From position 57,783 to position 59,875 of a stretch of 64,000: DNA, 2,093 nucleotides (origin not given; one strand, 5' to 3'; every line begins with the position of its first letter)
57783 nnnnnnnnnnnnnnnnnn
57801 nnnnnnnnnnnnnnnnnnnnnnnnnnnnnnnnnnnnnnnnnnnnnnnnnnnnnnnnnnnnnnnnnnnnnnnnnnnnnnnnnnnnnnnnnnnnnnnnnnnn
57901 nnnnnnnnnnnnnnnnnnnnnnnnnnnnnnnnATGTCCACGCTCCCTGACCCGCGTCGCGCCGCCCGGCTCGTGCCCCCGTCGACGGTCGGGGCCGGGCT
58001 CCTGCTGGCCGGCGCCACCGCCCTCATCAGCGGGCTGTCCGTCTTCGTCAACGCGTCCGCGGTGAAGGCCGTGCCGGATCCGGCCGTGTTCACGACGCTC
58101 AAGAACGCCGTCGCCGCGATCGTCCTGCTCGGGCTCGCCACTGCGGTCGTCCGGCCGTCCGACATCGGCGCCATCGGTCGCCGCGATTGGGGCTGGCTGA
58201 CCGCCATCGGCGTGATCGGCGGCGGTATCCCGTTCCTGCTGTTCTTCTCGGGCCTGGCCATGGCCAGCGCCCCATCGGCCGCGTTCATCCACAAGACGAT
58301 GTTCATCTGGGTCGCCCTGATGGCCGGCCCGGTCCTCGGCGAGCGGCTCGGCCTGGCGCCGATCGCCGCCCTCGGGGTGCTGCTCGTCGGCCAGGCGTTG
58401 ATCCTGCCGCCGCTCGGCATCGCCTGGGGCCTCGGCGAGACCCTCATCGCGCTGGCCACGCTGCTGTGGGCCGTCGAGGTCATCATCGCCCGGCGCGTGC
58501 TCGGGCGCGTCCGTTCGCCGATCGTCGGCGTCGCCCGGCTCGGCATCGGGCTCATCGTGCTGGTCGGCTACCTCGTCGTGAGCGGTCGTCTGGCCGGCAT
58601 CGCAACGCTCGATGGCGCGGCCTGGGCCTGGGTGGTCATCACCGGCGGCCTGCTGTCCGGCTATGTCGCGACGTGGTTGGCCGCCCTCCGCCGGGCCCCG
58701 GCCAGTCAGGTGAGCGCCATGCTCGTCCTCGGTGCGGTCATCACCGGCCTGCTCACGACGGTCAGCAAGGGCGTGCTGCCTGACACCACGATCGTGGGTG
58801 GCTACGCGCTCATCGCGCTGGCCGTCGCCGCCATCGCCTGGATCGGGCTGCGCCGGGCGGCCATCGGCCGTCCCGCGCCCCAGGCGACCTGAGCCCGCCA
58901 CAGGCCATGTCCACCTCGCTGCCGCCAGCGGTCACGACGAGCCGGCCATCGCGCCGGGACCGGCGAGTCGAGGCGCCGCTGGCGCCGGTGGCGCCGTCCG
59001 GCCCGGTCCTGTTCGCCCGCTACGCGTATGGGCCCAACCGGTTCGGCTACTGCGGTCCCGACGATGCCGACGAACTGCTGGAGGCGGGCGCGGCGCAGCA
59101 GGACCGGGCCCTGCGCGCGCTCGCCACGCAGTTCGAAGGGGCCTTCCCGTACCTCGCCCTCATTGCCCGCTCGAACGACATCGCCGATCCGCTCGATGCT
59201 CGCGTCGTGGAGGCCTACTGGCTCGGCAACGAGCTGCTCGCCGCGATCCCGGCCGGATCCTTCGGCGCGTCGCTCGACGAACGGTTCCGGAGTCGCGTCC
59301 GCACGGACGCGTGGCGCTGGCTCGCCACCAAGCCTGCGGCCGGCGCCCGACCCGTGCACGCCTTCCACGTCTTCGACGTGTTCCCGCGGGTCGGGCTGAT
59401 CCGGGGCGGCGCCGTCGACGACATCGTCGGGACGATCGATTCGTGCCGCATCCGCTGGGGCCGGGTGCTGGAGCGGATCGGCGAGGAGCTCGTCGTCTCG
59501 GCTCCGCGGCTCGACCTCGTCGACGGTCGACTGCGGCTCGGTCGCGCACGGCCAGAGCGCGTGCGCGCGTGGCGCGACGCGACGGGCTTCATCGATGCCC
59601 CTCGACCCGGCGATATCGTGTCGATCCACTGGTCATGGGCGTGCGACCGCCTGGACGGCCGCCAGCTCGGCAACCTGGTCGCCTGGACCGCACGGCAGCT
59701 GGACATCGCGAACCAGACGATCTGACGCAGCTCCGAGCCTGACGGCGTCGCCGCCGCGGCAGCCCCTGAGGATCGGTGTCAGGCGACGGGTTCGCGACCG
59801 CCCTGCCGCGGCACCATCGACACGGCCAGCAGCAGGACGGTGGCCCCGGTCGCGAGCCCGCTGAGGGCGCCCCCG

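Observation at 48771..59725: Group-3b-type [NiFe]-hydrogenase embedded in a persulfide-relay neighbourhood: candidate H2-sulfur redox module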

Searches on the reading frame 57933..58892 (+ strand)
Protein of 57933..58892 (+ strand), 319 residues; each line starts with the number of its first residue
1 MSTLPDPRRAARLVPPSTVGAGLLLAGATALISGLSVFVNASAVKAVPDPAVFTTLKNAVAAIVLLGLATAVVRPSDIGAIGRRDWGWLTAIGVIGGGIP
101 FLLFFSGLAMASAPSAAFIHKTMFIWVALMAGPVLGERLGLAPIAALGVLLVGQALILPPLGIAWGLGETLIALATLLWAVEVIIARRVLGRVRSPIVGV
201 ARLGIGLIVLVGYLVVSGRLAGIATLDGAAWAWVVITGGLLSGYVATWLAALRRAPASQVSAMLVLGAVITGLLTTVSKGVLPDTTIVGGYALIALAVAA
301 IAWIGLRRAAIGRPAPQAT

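Call 6: search_protein_families(library=pfam, proteins=[window:57933-58892:+], max_evalue=0.01)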
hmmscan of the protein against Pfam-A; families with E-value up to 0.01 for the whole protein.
window:57933-58892:+ (319 aa): 1 family
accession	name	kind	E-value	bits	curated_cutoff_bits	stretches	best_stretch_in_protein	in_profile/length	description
PF00892.27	EamA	-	2.1e-19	70.6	28.2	2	22-157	3-133/135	EamA-like transporter family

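Call 87: search_protein_families(library=ncbifam, proteins=[window:57933-58892:+], max_evalue=0.001)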
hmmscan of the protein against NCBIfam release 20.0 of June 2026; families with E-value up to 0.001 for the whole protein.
window:57933-58892:+ (319 aa): 0 families

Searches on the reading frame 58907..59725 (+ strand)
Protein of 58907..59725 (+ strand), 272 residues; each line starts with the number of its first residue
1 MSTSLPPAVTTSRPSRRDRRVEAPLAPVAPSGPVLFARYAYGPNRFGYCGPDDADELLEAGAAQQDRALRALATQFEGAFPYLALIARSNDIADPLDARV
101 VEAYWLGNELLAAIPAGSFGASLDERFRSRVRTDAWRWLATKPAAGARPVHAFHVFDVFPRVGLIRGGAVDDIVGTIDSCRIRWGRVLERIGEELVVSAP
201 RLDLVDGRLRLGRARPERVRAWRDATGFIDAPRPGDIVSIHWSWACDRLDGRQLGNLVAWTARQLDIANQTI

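Call 6: search_protein_families(library=pfam, proteins=[window:58907-59725:+], max_evalue=0.01)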
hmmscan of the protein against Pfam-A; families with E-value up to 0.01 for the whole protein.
window:58907-59725:+ (272 aa): 1 family
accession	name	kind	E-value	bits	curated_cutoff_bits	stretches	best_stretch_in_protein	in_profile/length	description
PF19927.4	DUF6390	-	6.2e-81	271.9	25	1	30-271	3-240/244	Family of unknown function (DUF6390)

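Call 7: search_protein_families(library=ncbifam, proteins=[window:58907-59725:+], max_evalue=0.01)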
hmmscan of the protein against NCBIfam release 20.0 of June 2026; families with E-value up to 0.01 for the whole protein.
window:58907-59725:+ (272 aa): 0 families

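Call 47: find_homologous_proteins(query=window:58907-59725:+, max_evalue=0.00001)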
Query window:58907-59725:+ (272 aa): 3647 proteins with E <= 0.00001 among 8000 candidates; the best 120 are listed.
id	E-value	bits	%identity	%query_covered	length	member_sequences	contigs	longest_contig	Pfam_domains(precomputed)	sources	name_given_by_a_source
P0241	1.9e-148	512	86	100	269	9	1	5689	PF19927.5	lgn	-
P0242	5.8e-139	481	87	90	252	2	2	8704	PF19927.5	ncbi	-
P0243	3.5e-128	445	81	89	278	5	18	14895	PF19927.5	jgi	jgi:hypothetical protein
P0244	7.4e-128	444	80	89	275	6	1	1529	PF19927.5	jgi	jgi:hypothetical protein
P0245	2.3e-127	442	79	90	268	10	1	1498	PF19927.5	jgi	jgi:hypothetical protein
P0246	1.5e-126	440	78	92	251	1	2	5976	PF19927.5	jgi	jgi:hypothetical protein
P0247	5.1e-126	438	80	89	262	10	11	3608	PF19927.5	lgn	-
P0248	1.1e-125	437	75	97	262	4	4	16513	PF19927.5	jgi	jgi:hypothetical protein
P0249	3.7e-124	432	73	100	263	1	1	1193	PF19927.5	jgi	jgi:hypothetical protein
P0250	9.8e-124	431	72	100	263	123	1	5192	PF19927.5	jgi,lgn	-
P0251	1.5e-123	430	77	89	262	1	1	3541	PF19927.5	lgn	-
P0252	2.3e-123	429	77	92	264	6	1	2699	PF19927.5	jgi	jgi:hypothetical protein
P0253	1.6e-122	427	73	100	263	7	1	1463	PF19927.5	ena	-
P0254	1.9e-122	426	75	92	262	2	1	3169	PF19927.5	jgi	jgi:hypothetical protein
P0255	2.2e-122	426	74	93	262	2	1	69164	PF19927.5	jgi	jgi:Family of unknown function (DUF6390)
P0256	3.0e-122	426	78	90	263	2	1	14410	PF19927.5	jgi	jgi:hypothetical protein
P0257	4.2e-122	425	74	96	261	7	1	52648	PF19927.5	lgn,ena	-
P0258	1.9e-121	423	78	89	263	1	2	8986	PF19927.5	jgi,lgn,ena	jgi:hypothetical protein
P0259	2.6e-121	423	77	89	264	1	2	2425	PF19927.5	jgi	-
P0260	2.9e-121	422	78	89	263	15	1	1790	PF19927.5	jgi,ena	-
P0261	3.0e-121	422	77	89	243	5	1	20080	PF19927.5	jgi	jgi:Family of unknown function (DUF6390)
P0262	3.6e-121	422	71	100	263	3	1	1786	PF19927.5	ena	-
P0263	5.3e-121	422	75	91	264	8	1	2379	PF19927.5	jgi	jgi:Family of unknown function (DUF6390)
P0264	6.0e-121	421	72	97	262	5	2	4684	PF19927.5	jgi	jgi:hypothetical protein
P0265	1.8e-120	420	77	88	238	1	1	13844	PF19927.5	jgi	jgi:hypothetical protein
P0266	1.9e-120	420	77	90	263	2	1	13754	PF19927.5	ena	-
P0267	2.4e-120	419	76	92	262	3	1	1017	PF19927.5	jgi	jgi:hypothetical protein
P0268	3.3e-120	419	77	88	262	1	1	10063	PF19927.5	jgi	jgi:hypothetical protein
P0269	4.8e-120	418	73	92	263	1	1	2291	PF19927.5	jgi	jgi:hypothetical protein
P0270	6.4e-120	418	72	97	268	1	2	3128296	PF19927.5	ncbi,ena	-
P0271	9.9e-120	417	76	90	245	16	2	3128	PF19927.5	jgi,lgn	jgi:hypothetical protein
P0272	1.0e-119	417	76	89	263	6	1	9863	PF19927.5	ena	-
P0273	1.3e-119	417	74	99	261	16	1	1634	PF19927.5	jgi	jgi:hypothetical protein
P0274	1.4e-119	417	77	89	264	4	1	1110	PF19927.5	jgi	jgi:hypothetical protein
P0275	1.4e-119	417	76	89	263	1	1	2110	PF19927.5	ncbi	-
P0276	2.1e-119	416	76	89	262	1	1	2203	PF19927.5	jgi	jgi:hypothetical protein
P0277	2.5e-119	416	77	89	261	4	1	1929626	PF19927.5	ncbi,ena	-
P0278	3.0e-119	416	75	89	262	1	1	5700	PF19927.5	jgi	jgi:hypothetical protein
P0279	1.2e-118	414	76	89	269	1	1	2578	PF19927.5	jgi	jgi:hypothetical protein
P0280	2.3e-118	413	75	89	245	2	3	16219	PF19927.5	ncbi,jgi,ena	jgi:hypothetical protein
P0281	3.3e-118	412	77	89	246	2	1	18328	PF19927.5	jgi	jgi:hypothetical protein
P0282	1.5e-117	410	76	89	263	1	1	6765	PF19927.5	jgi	jgi:hypothetical protein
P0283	6.5e-117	408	75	89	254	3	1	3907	PF19927.5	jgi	jgi:Family of unknown function (DUF6390)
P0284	1.2e-116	407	75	89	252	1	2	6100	PF19927.5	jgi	jgi:Family of unknown function (DUF6390)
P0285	1.3e-116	407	76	88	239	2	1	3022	PF19927.5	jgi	-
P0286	3.8e-116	406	73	89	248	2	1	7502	PF19927.5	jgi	jgi:hypothetical protein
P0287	4.0e-116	406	76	87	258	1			PF19927.5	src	-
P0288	3.0e-108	380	68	95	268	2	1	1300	PF19927.5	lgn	-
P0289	4.5e-105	369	67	89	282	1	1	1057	PF19927.5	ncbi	-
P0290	2.6e-104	367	70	89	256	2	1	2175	PF19927.5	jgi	jgi:hypothetical protein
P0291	4.3e-104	366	68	93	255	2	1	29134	PF19927.5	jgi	jgi:hypothetical protein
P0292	2.4e-103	364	68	89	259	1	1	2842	PF19927.5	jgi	-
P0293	3.1e-103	363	69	89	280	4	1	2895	PF19927.5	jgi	jgi:hypothetical protein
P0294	8.5e-103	362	66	93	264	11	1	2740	PF19927.5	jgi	-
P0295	9.4e-103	362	67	92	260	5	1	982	PF19927.5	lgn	-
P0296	1.0e-102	362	64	98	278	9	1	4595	PF19927.5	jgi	jgi:hypothetical protein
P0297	1.0e-102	362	63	97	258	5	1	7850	PF19927.5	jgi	jgi:hypothetical protein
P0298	1.2e-102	361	67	89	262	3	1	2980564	PF19927.5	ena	-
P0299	1.4e-102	361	67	88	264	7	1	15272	PF19927.5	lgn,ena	-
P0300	1.4e-102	361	64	97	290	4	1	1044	PF19927.5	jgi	jgi:hypothetical protein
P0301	1.5e-102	361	67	89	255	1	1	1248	PF19927.5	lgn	-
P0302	1.7e-102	361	63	100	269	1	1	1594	PF19927.5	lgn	-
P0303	2.0e-102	361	66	90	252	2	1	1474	PF19927.5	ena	-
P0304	2.2e-102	361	65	90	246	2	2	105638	PF19927.5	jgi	jgi:hypothetical protein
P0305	2.3e-102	360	68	89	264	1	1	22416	PF19927.5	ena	-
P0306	2.8e-102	360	64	97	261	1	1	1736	PF19927.5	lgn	-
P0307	6.1e-102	359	66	89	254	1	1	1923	PF19927.5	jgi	jgi:hypothetical protein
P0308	6.1e-102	359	66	88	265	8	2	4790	PF19927.5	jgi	jgi:hypothetical protein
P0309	6.6e-102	359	67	89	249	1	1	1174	PF19927.5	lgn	-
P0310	7.1e-102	359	67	89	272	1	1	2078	PF19927.5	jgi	-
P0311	8.6e-102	359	67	89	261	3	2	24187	PF19927.5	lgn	-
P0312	9.0e-102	358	67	89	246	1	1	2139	PF19927.5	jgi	jgi:hypothetical protein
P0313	9.8e-102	358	67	92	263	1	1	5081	PF19927.5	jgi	jgi:hypothetical protein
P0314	1.1e-101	358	65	92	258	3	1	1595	PF19927.5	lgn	-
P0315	1.1e-101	358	64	90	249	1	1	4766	PF19927.5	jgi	jgi:hypothetical protein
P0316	1.2e-101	358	66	93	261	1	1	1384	PF19927.5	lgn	-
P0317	1.3e-101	358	68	89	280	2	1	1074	PF19927.5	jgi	jgi:hypothetical protein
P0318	1.5e-101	358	66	90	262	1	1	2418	PF19927.5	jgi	jgi:hypothetical protein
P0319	1.8e-101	358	65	92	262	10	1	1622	PF19927.5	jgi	jgi:hypothetical protein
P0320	1.9e-101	357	66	88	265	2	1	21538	PF19927.5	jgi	jgi:hypothetical protein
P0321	1.9e-101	357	65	91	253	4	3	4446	PF19927.5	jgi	jgi:hypothetical protein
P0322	2.6e-101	357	63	95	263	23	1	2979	PF19927.5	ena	-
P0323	2.9e-101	357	63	99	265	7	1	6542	PF19927.5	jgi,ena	-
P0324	3.0e-101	357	66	90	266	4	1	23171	PF19927.5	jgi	jgi:Family of unknown function (DUF6390)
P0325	3.4e-101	357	64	95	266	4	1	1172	PF19927.5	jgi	jgi:hypothetical protein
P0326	3.7e-101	356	65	92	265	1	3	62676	PF19927.5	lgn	-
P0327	4.0e-101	356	62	98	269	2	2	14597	PF19927.5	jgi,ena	-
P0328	4.1e-101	356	63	93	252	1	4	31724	PF19927.5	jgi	jgi:hypothetical protein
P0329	4.5e-101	356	66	89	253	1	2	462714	PF19927.5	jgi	jgi:hypothetical protein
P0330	4.7e-101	356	63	100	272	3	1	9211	PF19927.5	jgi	jgi:Family of unknown function (DUF6390)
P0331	5.9e-101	356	66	89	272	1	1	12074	PF19927.5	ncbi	-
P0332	6.7e-101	356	64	92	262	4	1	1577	PF19927.5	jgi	jgi:hypothetical protein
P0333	7.1e-101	356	66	89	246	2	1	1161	PF19927.5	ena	-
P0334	9.3e-101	355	65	90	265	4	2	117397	PF19927.5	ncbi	-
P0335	9.9e-101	355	67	89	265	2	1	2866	PF19927.5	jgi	jgi:hypothetical protein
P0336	1.3e-100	355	66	92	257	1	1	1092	PF19927.5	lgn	-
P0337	1.3e-100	355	68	89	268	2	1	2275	PF19927.5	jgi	jgi:uncharacterized protein DUF6390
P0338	1.6e-100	354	66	89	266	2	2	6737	PF19927.5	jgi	jgi:hypothetical protein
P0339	1.6e-100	354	65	92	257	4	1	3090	PF19927.5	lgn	-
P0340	1.6e-100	354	66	89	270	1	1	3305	PF19927.5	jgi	jgi:hypothetical protein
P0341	1.6e-100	354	65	90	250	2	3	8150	PF19927.5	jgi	jgi:hypothetical protein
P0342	1.7e-100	354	62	100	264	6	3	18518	PF19927.5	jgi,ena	-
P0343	1.7e-100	354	65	92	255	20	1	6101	PF19927.5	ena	-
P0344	1.8e-100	354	67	89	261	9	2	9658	PF19927.5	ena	-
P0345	2.2e-100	354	62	99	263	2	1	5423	PF19927.5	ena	-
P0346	2.3e-100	354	60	99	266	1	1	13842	PF19927.5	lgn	-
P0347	2.3e-100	354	65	89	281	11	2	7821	PF19927.5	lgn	-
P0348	2.5e-100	354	65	92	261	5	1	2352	PF19927.5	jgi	jgi:hypothetical protein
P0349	2.5e-100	354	61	98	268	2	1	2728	PF19927.5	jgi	-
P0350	2.7e-100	354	65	90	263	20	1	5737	PF19927.5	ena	-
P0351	2.9e-100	354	64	93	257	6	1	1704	PF19927.5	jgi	jgi:hypothetical protein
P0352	3.0e-100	354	65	90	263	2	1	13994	PF19927.5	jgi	jgi:hypothetical protein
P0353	3.3e-100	353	66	90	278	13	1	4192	PF19927.5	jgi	jgi:hypothetical protein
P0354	3.5e-100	353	64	89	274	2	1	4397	PF19927.5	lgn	-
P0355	3.6e-100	353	66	89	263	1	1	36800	PF19927.5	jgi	jgi:hypothetical protein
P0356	3.7e-100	353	66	89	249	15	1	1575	PF19927.5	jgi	jgi:hypothetical protein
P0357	3.8e-100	353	65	90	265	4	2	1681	PF19927.5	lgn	-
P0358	4.1e-100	353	66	89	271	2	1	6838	PF19927.5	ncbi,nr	ncbi:MAG TPA: DUF6390 family protein [Candidatus Limnocylindrales bacterium]|nr:DUF6390 family prote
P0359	4.3e-100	353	65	89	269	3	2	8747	PF19927.5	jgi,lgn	jgi:hypothetical protein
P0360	4.3e-100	353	66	89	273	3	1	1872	PF19927.5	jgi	-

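Call 54: predict_structure(alignment_id=A2)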
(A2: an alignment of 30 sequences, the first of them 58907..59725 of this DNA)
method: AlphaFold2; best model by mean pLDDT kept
length: 272 residues; sequences in the alignment: 30
mean_pLDDT: 83.6   pTM: 0.83
mean pLDDT of the five models: 83.6, 83.6, 83.5, 83.4, 82.7
residues with pLDDT >= 90: 142; 70-90: 63; 50-70: 52; < 50: 15
segments of 3 or more residues with pLDDT < 50: 1-8, 225-227
pLDDT, mean of each block of 10 residues (from residue 1): 47 55 68 88 61 64 79 87 98 98 98 98 94 91 96 91 59 86 95 92 93 94 57 91 89 98 94 71
secondary structure, 60 per line:
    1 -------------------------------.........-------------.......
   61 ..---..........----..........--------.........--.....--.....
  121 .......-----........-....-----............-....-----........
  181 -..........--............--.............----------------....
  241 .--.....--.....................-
elements in order: H32-40 H54-62 H66-75 H80-89 H98-106 H109-113 H116-127 H133-140 H142-145 H151-162 H164-167 H173-180 E182-191 E194-205 E208-220 E237-241 E244-248 H251-271

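Call 57: fold_search(model_id=the predicted structure, library=pdb)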
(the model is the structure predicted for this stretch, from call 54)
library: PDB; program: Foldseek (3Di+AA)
matches with E <= 10: 553; with E <= 0.001: 0
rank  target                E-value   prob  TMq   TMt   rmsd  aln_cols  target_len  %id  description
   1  2z1c_B                3.5e-02  1.00  0.20  0.62   4.4        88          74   23  Crystal structure of HypC from Thermococcus kodakaraensis KOD1 (released 2007-07-17)
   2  8bsi_SM               4.9e-02  0.75  0.16  0.26  13.1        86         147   22  Giardia ribosome chimeric hybrid-like GDP+Pi bound state (B1) (released 2023-03-15)
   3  5t2a_AE               5.2e-02  0.99  0.19  0.33   4.2        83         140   16  CryoEM structure of the Leishmania donovani 80S ribosome at 2.9 Angstrom resolution (released 2017-01-25)
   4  7oyc_L2               6.9e-02  0.96  0.15  0.26   4.9        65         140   22  Cryo-EM structure of the Xenopus egg 80S ribosome (released 2022-07-20)
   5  8cgu_Q                6.9e-02  0.92  0.16  0.46   5.7        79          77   16  Gentamicin bound to the 30S body (released 2023-07-26)
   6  9hqv_Bm               8.1e-02  0.99  0.17  0.40   2.9        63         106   16  Cryo-EM structure of the small subunit of the mitochondrial ribosome from Toxoplasma gondii (released 2025-06-11)
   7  7qgg_SL               8.1e-02  0.66  0.16  0.26  13.1       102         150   19  Neuronal RNA granules are ribosome complexes stalled at the pre-translocation state (released 2022-10-26)
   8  6ke6_SM               8.6e-02  0.96  0.15  0.31   5.5        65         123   18  3.4 angstrom cryo-EM structure of yeast 90S small subunit preribosome (released 2020-08-05)
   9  8scb_LL               9.1e-02  0.95  0.15  0.27   4.8        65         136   23  Terminating ribosome with SRI-41315 (released 2023-12-27)
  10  4v8m_AE               9.1e-02  0.80  0.17  0.27  12.7        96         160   20  High-resolution cryo-electron microscopy structure of the Trypanosoma brucei ribosome (released 2014-07-09)
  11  7nhk_r                9.6e-02  0.80  0.17  0.44   6.3        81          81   11  LsaA, an antibiotic resistance ABCF, in complex with 70S ribosome from Enterococcus faecalis (released 2021-05-05)
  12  7unr_q                9.6e-02  0.69  0.17  0.43   5.4        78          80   19  Pseudomonas aeruginosa 70S ribosome initiation complex bound to compact IF2-GDP (composite structure I-A) (released 2022-06-22)
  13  6zxf_L                1.0e-01  0.94  0.15  0.27   4.8        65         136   23  Cryo-EM structure of a late human pre-40S ribosomal subunit - State G (released 2020-12-02)
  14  4dr1_Q                1.0e-01  0.90  0.19  0.46  10.7       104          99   12  Crystal structure of the apo 30S ribosomal subunit from Thermus thermophilus (HB8) (released 2012-11-14)
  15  9evs_P                1.1e-01  0.77  0.15  0.38   4.3        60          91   20  Structure of the flowering plant mitoribosome with P-site tRNA (released 2025-09-03)
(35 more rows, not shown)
